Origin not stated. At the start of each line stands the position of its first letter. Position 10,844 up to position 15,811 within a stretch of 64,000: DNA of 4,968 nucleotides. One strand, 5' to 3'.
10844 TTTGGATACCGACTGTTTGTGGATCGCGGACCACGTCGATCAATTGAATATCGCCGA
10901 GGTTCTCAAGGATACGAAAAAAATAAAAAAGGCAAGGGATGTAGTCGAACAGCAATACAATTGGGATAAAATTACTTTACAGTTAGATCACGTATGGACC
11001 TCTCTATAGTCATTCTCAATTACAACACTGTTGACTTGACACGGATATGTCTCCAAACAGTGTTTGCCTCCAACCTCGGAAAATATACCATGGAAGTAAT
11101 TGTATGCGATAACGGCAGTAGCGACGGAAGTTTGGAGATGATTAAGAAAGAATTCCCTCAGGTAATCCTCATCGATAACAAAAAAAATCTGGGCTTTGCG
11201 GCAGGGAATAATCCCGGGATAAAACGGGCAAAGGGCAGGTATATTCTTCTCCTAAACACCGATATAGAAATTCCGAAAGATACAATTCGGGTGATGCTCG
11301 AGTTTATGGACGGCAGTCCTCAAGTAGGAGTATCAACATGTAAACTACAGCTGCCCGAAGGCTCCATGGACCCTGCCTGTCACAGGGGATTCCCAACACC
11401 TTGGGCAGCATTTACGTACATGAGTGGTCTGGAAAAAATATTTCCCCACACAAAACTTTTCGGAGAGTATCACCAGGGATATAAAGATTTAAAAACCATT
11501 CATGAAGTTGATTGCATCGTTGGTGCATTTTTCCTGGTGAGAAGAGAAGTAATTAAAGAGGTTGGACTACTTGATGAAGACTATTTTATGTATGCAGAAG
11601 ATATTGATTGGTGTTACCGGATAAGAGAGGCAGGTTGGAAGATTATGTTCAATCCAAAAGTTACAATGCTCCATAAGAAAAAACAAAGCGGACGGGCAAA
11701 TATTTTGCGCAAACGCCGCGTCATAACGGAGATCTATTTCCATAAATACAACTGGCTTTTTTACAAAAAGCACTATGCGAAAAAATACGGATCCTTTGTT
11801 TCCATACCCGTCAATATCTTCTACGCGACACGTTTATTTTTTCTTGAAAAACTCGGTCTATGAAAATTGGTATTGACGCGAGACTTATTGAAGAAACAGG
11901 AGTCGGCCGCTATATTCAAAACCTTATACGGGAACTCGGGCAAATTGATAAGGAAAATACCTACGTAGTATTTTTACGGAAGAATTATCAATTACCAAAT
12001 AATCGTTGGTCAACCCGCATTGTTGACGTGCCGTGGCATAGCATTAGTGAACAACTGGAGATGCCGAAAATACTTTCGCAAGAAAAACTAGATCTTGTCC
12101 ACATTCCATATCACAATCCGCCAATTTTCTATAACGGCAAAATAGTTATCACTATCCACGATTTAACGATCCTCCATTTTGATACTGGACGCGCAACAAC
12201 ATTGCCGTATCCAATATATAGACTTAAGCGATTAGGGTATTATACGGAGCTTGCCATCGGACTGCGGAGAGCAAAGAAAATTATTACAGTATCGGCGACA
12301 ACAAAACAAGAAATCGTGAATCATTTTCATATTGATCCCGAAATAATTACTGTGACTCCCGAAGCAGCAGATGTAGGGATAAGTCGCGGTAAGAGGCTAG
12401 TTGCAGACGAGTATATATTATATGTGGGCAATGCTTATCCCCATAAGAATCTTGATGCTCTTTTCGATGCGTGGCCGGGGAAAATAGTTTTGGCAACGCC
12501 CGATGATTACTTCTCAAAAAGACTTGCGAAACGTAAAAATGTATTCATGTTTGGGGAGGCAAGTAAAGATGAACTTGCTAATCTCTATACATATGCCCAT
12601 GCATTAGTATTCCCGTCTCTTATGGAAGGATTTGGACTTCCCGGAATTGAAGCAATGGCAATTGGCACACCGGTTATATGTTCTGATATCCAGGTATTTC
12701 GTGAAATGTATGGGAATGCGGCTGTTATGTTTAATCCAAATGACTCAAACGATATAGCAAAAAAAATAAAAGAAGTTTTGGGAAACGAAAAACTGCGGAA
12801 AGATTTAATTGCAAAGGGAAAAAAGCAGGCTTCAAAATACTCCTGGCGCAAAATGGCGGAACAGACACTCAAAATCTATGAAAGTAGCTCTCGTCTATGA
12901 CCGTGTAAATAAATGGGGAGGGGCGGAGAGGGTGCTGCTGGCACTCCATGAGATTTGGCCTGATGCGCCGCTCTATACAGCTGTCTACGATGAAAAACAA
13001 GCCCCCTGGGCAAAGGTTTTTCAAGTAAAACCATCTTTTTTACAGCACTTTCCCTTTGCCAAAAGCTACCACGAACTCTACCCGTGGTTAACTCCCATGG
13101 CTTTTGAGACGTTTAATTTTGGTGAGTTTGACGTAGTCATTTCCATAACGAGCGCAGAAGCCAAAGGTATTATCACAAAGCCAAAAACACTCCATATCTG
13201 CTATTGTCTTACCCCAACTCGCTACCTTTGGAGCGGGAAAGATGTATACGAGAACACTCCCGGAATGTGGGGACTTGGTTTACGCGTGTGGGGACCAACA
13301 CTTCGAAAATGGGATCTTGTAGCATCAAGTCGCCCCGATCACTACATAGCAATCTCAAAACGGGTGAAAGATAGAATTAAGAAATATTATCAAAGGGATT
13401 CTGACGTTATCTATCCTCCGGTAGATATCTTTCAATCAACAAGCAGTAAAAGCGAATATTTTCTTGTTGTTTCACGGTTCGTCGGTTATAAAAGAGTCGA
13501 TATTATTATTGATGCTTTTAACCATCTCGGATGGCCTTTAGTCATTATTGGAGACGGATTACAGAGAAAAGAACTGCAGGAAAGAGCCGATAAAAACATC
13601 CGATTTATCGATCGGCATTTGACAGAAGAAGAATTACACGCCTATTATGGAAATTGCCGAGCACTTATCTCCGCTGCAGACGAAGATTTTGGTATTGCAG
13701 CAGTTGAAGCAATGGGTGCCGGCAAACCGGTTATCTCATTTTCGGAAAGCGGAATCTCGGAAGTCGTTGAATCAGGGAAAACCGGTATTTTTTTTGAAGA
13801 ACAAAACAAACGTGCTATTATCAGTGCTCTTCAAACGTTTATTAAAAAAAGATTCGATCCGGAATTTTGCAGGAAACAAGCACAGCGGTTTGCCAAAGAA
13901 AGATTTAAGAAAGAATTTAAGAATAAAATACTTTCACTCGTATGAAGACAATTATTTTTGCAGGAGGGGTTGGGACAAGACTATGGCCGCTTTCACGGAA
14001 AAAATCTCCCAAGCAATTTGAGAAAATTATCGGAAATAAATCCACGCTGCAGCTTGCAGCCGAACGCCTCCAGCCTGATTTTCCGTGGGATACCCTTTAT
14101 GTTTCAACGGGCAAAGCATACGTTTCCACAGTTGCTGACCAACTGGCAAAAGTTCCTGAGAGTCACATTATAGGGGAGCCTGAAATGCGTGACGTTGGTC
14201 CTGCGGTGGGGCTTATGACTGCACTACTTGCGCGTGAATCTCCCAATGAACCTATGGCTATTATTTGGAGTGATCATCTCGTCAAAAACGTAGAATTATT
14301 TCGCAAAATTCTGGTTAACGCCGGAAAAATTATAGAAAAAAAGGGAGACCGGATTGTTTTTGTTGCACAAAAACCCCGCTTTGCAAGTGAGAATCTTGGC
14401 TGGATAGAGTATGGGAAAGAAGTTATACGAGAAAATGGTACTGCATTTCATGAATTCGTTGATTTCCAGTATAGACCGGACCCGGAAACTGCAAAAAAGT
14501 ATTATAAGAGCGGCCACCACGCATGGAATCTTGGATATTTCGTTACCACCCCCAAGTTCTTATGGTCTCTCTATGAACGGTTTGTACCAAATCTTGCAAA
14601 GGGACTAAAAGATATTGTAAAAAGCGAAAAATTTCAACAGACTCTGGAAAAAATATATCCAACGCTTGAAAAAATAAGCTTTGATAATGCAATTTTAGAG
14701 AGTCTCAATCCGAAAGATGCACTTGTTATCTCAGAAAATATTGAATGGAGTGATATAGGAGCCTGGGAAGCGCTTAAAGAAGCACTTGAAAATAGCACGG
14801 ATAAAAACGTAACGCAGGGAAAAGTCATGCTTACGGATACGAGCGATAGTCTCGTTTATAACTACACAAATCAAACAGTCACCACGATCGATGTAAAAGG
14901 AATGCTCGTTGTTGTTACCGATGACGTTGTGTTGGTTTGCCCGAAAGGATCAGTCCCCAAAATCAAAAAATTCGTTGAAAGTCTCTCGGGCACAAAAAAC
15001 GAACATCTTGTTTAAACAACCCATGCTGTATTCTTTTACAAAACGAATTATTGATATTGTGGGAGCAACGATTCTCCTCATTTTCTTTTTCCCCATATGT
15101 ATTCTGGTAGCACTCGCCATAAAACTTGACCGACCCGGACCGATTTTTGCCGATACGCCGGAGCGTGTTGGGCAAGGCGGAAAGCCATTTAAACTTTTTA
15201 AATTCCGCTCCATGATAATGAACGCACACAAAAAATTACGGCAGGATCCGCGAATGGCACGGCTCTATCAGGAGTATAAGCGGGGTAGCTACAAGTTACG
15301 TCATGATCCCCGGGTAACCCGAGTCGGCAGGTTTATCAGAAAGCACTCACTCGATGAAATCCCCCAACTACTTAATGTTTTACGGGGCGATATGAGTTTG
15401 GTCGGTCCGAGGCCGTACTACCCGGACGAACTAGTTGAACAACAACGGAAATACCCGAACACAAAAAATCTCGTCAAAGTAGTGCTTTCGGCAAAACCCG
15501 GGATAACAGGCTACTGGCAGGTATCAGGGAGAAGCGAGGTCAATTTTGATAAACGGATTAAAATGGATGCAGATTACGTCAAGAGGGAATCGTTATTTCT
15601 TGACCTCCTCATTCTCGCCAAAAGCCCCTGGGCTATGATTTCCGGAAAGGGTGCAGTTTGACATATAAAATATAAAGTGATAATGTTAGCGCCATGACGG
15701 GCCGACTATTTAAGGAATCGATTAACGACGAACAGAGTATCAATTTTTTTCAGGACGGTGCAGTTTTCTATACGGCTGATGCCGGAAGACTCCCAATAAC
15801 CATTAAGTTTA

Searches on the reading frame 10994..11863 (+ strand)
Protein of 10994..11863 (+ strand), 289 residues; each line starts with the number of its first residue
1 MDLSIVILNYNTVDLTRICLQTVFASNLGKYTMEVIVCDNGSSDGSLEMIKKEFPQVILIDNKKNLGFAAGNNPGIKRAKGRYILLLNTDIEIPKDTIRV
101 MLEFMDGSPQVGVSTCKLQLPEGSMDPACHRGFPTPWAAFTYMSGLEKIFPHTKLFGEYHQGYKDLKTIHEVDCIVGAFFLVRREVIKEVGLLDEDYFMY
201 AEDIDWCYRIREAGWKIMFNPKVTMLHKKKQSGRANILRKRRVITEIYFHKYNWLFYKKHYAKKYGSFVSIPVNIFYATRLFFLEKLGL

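Call 6: search_protein_families(library=pfam, proteins=[window:10994-11863:+], max_evalue=0.01)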
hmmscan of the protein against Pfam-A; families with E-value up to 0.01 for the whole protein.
window:10994-11863:+ (289 aa): 6 families
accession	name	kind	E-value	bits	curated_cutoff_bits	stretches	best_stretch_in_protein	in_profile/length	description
PF00535.33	Glycos_transf_2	-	3.8e-23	82.7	23.3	1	4-188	1-165/168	Glycosyl transferase family 2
PF13641.12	Glyco_tranf_2_3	-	7.6e-18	65.8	27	1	3-242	3-226/230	Glycosyltransferase like family 2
PF13632.12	Glyco_trans_2_3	-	1.2e-08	35.5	27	1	83-242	1-137/198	Glycosyl transferase family group 2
PF13506.12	Glyco_transf_21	-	1.7e-07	31.3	21.7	1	74-229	24-156/174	Glycosyl transferase family 21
PF10111.15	Glyco_tranf_2_2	-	2.1e-06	27.9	27.3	1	31-104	28-105/276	Glycosyltransferase like family 2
PF13712.12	Glyco_tranf_2_5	-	4.8e-05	23.6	27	0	156-229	120-191/210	Glycosyltransferase like family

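Call 51: search_solved_structures(query=window:10994-11860:+, max_evalue=0.001)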
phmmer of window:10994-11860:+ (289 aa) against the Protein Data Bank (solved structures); distinct sequences matched with E-value up to 0.001: 13.
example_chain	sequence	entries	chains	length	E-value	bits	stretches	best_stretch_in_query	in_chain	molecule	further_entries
2z87_A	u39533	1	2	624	1.3e-12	51.1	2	4-103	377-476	Chondroitin synthase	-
2z86_A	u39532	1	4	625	1.3e-12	51.1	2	4-103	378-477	Chondroitin synthase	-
6p61_A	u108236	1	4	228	4.8e-10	42.6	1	3-122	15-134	Glycosyltransferase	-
5tze_C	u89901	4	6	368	8.5e-05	25.4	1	2-107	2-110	Glycosyl transferase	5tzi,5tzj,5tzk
5tz8_A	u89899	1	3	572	0.00018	24.3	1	2-107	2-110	Glycosyl transferase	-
9omh_A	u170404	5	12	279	0.00023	23.9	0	2-103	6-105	Glycosyltransferase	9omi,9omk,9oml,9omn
9omj_A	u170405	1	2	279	0.00023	23.9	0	2-103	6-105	Glycosyltransferase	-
9omm_A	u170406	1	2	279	0.00024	23.9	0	2-103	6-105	Glycosyltransferase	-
9bhc_C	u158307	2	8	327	0.00053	22.8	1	3-112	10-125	Undecaprenyl-phosphate 4-deoxy-4-formamido-L-arabinose transferase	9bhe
6yv7_B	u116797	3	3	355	0.00054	22.8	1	4-123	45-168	Glycosyl transferase, family 2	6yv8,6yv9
6yv7_A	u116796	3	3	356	0.00054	22.8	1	4-123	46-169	Glycosyl transferase, family 2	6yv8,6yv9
8vxh_A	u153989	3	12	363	0.00066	22.5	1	3-112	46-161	Undecaprenyl-phosphate 4-deoxy-4-formamido-L-arabinose transferase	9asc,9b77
5hea_A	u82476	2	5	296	0.00075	22.3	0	3-94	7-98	Putative glycosyltransferase (GalT1)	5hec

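Call 81: search_protein_families(library=ncbifam, proteins=[window:10994-11860:+], max_evalue=0.00001)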
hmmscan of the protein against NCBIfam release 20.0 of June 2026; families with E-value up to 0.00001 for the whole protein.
window:10994-11860:+ (289 aa): 13 families
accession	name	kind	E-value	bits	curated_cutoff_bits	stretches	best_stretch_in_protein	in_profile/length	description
NF041875.1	EPS_EpsD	equivalog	9.9e-21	74.5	370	1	3-235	1-214/325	exopolysaccharide biosynthesis glycosyltransferase EpsD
TIGR03937.1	PgaC_IcaA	equivalog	1.2e-17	64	422.3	1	3-115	47-160/407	poly-beta-1,6-N-acetyl-D-glucosamine synthase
TIGR01556.1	rhamnosyltran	subfamily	1.9e-17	63.4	200.55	1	164-228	137-201/281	rhamnosyltransferase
TIGR03965.1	mycofact_glyco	equivalog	7.1e-16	58.1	280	1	171-235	225-288/467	mycofactocin biosynthesis glycosyltransferase MftF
NF007482.0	PRK10073.1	equivalog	2.3e-12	46.6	423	1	2-117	7-121/334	glycosyltransferase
NF038302.1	EPS_HpsE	equivalog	3.6e-11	42.6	300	1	1-117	1-123/307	hormogonium polysaccharide biosynthesis glycosyltransferase HpsE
TIGR04283.1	glyco_like_mftF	equivalog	7.8e-11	42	182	1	3-159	1-151/221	TIGR04283 family arsenosugar biosynthesis glycosyltransferase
NF038299.1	EPS_HpsN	equivalog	1.2e-09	37.6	425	0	177-259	167-252/317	hormogonium polysaccharide biosynthesis glycosyltransferase HpsN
TIGR03111.1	glyc2_xrt_Gpos1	hypoth_equivalog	1.4e-09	37.3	363.95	1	3-115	51-166/439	TIGR03111 family XrtG-associated glycosyltransferase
NF047683.1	TeichurnBiosyTuaG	equivalog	1.1e-06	28.5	400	1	3-106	8-112/252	teichuronic acid biosynthesis protein TuaG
NF047588.1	GlcsyltransPgfSStrep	equivalog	4e-06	26.3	500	1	1-104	1-109/308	glycosyltransferase PgfS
NF053739.1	GlytfEpsEBac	equivalog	7.6e-06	25.1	450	0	7-94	7-97/265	glycosyltransferase EpsE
NF050050.1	ProtGlycPglI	equivalog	9.9e-06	25.1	500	0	3-105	4-108/306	GalNAc(5)-diNAcBac-PP-undecaprenol beta-1,3-glucosyltransferase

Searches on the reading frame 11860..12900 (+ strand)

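Call 7: search_protein_families(library=pfam, proteins=[window:11860-12900:+], max_evalue=0.01)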
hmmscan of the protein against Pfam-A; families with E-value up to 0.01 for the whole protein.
window:11860-12900:+ (346 aa): 6 families
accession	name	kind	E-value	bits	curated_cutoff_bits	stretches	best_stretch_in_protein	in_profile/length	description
PF00534.26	Glycos_transf_1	-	3.6e-28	98.7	26.4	1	183-323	15-172/172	Glycosyl transferases group 1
PF13692.12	Glyco_trans_1_4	-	2.8e-19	70.2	27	1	185-308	3-141/142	Glycosyl transferases group 1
PF13439.12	Glyco_transf_4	-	1.3e-14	55.1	28.5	1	14-171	3-167/170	Glycosyltransferase Family 4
PF20706.3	GT4-conflict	-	1.9e-10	40.7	26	1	234-334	270-383/385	Family 4 Glycosyltransferase in conflict systems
PF13524.12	Glyco_trans_1_2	-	1.4e-06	28.8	25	1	255-337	60-143/144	Glycosyl transferase-like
PF08323.17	Glyco_transf_5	-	9.8e-05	22.6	22.7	1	84-156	150-228/239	Starch synthase catalytic domain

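Call 81: search_protein_families(library=ncbifam, proteins=[window:11860-12897:+], max_evalue=0.00001)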
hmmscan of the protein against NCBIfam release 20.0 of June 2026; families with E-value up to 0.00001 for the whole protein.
window:11860-12897:+ (346 aa): 26 families (the best 25 are shown)
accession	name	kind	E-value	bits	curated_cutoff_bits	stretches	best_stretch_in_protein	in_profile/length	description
TIGR04047.1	MSMEG_0565_glyc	hypoth_equivalog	1.3e-24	87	259.85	1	227-341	258-372/373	MSMEG_0565 family glycosyltransferase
TIGR02149.1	glgA_Coryne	subfamily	2.1e-16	60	302.4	1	220-342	257-389/391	glycogen synthase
TIGR03449.1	mycothiol_MshA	equivalog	2.8e-16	59.4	462.5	1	219-342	277-402/406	D-inositol-3-phosphate glycosyltransferase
NF053513.1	Gtran_IagA_BgsA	equivalog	5.8e-14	51.8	460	1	205-342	193-330/333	LTA glycolipid anchor biosynthesis glycosyltransferase, IagA/BgsA family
NF041876.1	EPS_EpsE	equivalog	5.9e-14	52.1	400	1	222-334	272-387/389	exopolysaccharide biosynthesis GT4 family glycosyltransferase EpsE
TIGR03999.1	thiol_BshA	equivalog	1.4e-13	50.6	273.7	1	221-342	250-372/375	N-acetyl-alpha-D-glucosaminyl L-malate synthase BshA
NF041010.1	glycosy_Agl16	equivalog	1.9e-13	50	575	1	136-343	132-351/352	glycosylation protein Agl16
NF038295.1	EPS_HpsP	equivalog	3e-13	49.5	550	1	234-341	276-385/388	hormogonium polysaccharide biosynthesis glycosyltransferase HpsP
NF053787.1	GlcN_PG_synth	equivalog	3e-12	46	480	1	166-342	179-358/361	N-acetylglucosaminyl phosphatidylglycerol synthase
TIGR04157.1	glyco_rSAM_CFB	subfamily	2.6e-11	43.2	400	1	217-340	268-406/406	TIGR04157 family glycosyltransferase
NF049987.1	DaglGlyslTfaseDgs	equivalog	9.6e-11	41.2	500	1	218-342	203-326/332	processive diacylglycerol alpha-glucosyltransferase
NF047684.1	TeichurnBiosyTuaC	equivalog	9.4e-10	38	550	1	219-342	263-388/391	teichuronic acid biosynthesis protein TuaC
NF038229.1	Glyco4_Geo_Pelo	equivalog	1e-09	37.9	400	1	218-342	210-335/338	GPMC system family 4 glycosyltransferase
TIGR04063.1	stp3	hypoth_equivalog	2e-09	36.9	442.05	1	221-342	265-394/397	TIGR04063 family PEP-CTERM/XrtA system glycosyltransferase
TIGR03088.1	stp2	hypoth_equivalog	3.1e-09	36.3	409.05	1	235-342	262-372/374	TIGR03088 family PEP-CTERM/XrtA system glycosyltransferase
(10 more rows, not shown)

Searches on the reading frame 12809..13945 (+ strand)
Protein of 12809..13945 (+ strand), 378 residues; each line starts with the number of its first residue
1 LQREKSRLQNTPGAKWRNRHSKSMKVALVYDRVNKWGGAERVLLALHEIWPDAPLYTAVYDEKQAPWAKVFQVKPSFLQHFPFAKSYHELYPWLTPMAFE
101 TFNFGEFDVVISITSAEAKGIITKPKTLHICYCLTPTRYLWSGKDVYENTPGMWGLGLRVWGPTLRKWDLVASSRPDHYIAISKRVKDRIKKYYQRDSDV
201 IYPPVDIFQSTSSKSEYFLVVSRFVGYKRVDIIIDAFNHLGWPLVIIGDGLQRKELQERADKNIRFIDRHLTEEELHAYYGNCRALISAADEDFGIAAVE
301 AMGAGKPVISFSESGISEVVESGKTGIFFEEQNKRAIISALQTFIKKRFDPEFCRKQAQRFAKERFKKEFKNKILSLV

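Call 7: search_protein_families(library=pfam, proteins=[window:12809-13945:+], max_evalue=0.01)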
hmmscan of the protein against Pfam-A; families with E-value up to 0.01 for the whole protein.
window:12809-13945:+ (378 aa): 4 families
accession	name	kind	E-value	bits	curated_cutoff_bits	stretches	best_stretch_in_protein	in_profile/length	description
PF00534.26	Glycos_transf_1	-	1.7e-26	93.2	26.4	1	212-359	11-170/172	Glycosyl transferases group 1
PF13692.12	Glyco_trans_1_4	-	6.1e-21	75.6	27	1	217-345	3-140/142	Glycosyl transferases group 1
PF13439.12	Glyco_transf_4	-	3.7e-06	27.5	28.5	1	37-207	2-168/170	Glycosyltransferase Family 4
PF20706.3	GT4-conflict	-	0.0001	21.9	26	1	277-328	276-324/385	Family 4 Glycosyltransferase in conflict systems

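Call 81: search_protein_families(library=ncbifam, proteins=[window:12809-13942:+], max_evalue=0.00001)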
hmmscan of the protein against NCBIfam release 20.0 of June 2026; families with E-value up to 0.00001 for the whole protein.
window:12809-13942:+ (378 aa): 21 families
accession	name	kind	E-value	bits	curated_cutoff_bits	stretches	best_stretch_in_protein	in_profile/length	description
NF053787.1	GlcN_PG_synth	equivalog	1.7e-13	50.2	480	1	219-367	201-344/361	N-acetylglucosaminyl phosphatidylglycerol synthase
TIGR03999.1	thiol_BshA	equivalog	5.2e-12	45.4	273.7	1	216-369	200-360/375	N-acetyl-alpha-D-glucosaminyl L-malate synthase BshA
TIGR02149.1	glgA_Coryne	subfamily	2e-10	40.3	302.4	1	257-370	258-374/391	glycogen synthase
NF007396.0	PRK09922.1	equivalog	1.4e-09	37.3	385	1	177-376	137-357/361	lipopolysaccharide 1,6-galactosyltransferase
NF012028.0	PRK15484.1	subfamily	3.4e-09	36.3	618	1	270-364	264-360/380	lipopolysaccharide N-acetylglucosaminyltransferase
NF041876.1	EPS_EpsE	equivalog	5.1e-09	35.9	400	1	276-370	289-384/389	exopolysaccharide biosynthesis GT4 family glycosyltransferase EpsE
TIGR04157.1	glyco_rSAM_CFB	subfamily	1.1e-08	34.5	400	1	216-375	228-398/406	TIGR04157 family glycosyltransferase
TIGR03088.1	stp2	hypoth_equivalog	1.4e-08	34.2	409.05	1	244-367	232-358/374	TIGR03088 family PEP-CTERM/XrtA system glycosyltransferase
TIGR03449.1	mycothiol_MshA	equivalog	2.1e-08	33.5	462.5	1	261-363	283-385/406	D-inositol-3-phosphate glycosyltransferase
TIGR04063.1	stp3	hypoth_equivalog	6.9e-08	31.8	442.05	1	224-365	222-378/397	TIGR04063 family PEP-CTERM/XrtA system glycosyltransferase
NF046085.1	XrtY_assoc_Gly1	equivalog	1.3e-07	30.9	400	1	199-369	204-371/387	XrtY-associated glycosyltransferase XYAG1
TIGR04005.1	wcaL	equivalog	1.7e-07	30.5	537.6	1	292-374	315-394/406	colanic acid biosynthesis glycosyltransferase WcaL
TIGR04047.1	MSMEG_0565_glyc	hypoth_equivalog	2.4e-07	30.2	259.85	0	272-356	266-350/373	MSMEG_0565 family glycosyltransferase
NF049988.1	MGlcDAGSynMgs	equivalog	5.4e-07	29.3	400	1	219-348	217-354/398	alpha-monoglucosyldiacylglycerol synthase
TIGR02918.1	TIGR02918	equivalog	1.2e-06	27.5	574.6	1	185-371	284-490/500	accessory Sec system glycosyltransferase GtfA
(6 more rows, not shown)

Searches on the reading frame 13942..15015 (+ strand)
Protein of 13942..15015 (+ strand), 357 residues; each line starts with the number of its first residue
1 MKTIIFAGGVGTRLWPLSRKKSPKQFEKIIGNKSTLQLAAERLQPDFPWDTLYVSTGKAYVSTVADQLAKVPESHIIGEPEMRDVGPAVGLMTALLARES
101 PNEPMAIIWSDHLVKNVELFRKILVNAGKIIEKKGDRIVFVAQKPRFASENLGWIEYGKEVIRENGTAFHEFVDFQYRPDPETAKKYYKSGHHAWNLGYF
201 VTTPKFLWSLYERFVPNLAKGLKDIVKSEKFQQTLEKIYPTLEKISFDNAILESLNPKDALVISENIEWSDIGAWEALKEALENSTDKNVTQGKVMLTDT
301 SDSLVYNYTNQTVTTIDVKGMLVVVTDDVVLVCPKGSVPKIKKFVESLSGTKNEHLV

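Call 7: search_protein_families(library=pfam, proteins=[window:13942-15015:+], max_evalue=0.01)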
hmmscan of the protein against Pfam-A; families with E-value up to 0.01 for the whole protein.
window:13942-15015:+ (357 aa): 3 families
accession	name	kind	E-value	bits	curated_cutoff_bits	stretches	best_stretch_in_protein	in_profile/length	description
PF00483.29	NTP_transferase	-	1.7e-22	80.7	21.2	1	2-286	1-243/245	Nucleotidyl transferase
PF22640.1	ManC_GMP_beta-helix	-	1.2e-08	35.1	27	1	293-348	1-55/55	MannoseP isomerase/GMP-like beta-helix domain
PF12804.13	NTP_transf_3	-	4.4e-06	27.4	27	1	4-142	2-122/160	MobA-like NTP transferase domain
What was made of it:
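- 13942..15015 (+): ManC-type mannose-1-phosphate guanylyltransferase. Pfam NTP_transferase plus ManC_GMP_beta-helix (call 7).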

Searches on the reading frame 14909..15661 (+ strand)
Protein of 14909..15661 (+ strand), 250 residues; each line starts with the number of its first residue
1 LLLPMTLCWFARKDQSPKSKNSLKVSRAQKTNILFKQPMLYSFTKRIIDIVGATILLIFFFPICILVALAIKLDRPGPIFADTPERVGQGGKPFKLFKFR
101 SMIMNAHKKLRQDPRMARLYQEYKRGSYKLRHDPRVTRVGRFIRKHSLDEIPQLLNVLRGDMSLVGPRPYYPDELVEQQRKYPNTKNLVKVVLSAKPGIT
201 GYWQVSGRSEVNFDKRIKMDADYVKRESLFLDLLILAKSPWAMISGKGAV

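Call 7: search_protein_families(library=pfam, proteins=[window:14909-15661:+], max_evalue=0.01)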
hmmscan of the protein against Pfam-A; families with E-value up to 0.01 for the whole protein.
window:14909-15661:+ (250 aa): 1 family
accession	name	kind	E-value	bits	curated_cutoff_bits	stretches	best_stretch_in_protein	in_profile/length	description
PF02397.22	Bac_transf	-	3.1e-61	206.4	27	1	45-244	1-178/179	Bacterial sugar transferase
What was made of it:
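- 15023..15661 (+): Initiating phosphoglycosyltransferase, small Bac_transf type, 212 aa. Pfam Bac_transf 3.1e-61 (call 7).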

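Call 81: search_protein_families(library=ncbifam, proteins=[window:14909-15658:+], max_evalue=0.00001)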
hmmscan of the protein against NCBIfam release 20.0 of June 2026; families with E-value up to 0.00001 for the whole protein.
window:14909-15658:+ (250 aa): 10 families
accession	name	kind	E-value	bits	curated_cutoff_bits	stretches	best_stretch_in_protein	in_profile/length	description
TIGR03025.1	EPS_sugtrans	subfamily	7.2e-75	252.9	295.55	1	40-249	253-444/445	exopolysaccharide biosynthesis polyprenyl glycosylphosphotransferase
TIGR03022.1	WbaP_sugtrans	subfamily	2.8e-72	244.4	403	1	42-249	256-455/456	undecaprenyl-phosphate galactose phosphotransferase WbaP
NF052601.1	undeca_RfbP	equivalog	1e-61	208.3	330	1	20-240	20-232/244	undecaprenyl-phosphate galactose phosphotransferase family protein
TIGR03023.1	WcaJ_sugtrans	equivalog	4.9e-61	207.4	410.75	1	40-249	258-452/453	undecaprenyl-phosphate glucose phosphotransferase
NF041877.1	EPS_EpsZ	equivalog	4.3e-53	180.6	800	1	44-249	265-458/459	exopolysaccharide biosynthesis polyisoprenyl-phosphate hexose-1-phosphate transferase EpsZ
NF011751.0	PRK15204.1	equivalog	2.3e-48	165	907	1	42-247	277-473/476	undecaprenyl-phosphate galactose phosphotransferase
TIGR03013.1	EpsB_2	subfamily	6.7e-48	163.9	393.35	1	35-248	245-441/443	TIGR03013 family XrtA/PEP-CTERM system glycosyltransferase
NF007518.0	PRK10124.1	equivalog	1.2e-36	126.5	684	1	43-236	272-450/464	undecaprenyl-phosphate glucose phosphotransferase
NF050817.1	PolSacchBiosHfsE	equivalog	6.4e-35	120.8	750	1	42-237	269-453/467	polysaccharide biosynthesis protein HfsE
NF045514.1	glycotran_HepC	equivalog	1.2e-26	93.4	140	1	36-170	108-212/220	heterocyst development glycosyltransferase HepC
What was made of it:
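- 15023..15661 (+): NCBIfam EPS_sugtrans and WbaP C-terminal region (call 81).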
